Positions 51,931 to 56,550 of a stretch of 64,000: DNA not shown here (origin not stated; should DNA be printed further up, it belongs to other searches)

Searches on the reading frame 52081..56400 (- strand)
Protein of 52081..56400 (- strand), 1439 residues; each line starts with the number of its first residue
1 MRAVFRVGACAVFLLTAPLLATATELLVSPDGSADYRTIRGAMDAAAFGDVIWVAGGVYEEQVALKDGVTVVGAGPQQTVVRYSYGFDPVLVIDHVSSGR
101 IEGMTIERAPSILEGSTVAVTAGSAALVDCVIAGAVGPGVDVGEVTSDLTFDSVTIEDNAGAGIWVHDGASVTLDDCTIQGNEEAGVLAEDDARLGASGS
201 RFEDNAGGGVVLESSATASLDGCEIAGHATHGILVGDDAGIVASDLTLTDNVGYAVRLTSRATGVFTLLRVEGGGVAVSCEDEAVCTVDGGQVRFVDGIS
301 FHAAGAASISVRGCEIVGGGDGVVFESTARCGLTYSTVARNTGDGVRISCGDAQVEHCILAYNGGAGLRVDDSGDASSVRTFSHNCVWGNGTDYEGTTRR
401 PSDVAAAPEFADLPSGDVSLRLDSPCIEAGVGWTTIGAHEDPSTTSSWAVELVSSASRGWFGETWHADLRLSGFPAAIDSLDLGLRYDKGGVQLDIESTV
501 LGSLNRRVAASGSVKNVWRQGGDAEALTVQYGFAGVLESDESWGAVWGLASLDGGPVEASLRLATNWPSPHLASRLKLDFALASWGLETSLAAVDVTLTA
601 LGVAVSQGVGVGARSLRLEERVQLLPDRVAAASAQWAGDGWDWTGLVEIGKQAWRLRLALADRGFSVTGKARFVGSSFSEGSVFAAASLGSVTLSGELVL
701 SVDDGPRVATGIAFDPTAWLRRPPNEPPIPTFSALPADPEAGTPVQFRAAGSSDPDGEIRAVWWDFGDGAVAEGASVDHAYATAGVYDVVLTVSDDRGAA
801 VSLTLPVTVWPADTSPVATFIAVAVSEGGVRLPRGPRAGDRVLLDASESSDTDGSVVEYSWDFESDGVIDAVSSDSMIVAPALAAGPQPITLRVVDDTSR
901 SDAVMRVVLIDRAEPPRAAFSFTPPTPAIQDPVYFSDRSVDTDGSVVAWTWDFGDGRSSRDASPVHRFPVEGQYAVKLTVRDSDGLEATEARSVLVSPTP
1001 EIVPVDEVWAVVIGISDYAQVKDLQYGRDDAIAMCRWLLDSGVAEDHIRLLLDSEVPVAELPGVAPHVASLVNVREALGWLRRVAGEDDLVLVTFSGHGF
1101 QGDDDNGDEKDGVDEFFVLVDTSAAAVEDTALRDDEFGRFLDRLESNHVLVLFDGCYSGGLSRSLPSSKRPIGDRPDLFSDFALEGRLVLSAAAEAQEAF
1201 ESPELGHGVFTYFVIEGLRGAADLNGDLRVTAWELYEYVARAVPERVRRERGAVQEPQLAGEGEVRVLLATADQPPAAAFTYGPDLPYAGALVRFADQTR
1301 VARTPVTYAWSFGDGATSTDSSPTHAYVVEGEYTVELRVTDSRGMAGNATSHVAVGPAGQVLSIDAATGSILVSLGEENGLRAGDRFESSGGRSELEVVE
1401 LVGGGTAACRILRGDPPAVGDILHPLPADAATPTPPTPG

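Call 79: search_protein_families(library=pfam, proteins=[window:52081-56400:-])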
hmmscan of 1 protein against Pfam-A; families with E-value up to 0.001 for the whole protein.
window:52081-56400:- (1439 aa): 8 families
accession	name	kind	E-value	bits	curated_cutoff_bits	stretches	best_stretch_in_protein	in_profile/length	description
PF18911.6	PKD_4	-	1.6e-61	204.8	27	4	725-808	1-84/85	PKD domain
PF00801.26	PKD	-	1.1e-42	144.3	23.5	3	740-800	12-72/80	PKD domain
PF13229.12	Beta_helix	-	6.2e-30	104.4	25.9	2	94-240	6-149/158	Right handed beta helix region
PF22352.2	K319L-like_PKD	-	6.7e-14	52.1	27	0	840-902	12-77/84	K319L-like, PKD domain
PF00656.27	Peptidase_C14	-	1.2e-11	45.2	21.4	1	1009-1259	3-223/233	Caspase domain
PF05048.19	NosD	-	5e-11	42.9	23.6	1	147-262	47-159/212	Periplasmic copper-binding protein (NosD)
PF12708.12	Pect-lyase_RHGA_epim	-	0.00036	20.8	27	0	30-189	11-171/213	Rhamnogalacturonase A/epimerase, pectate lyase-like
PF01095.25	Pectinesterase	-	0.00064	19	27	1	26-82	2-65/298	Pectinesterase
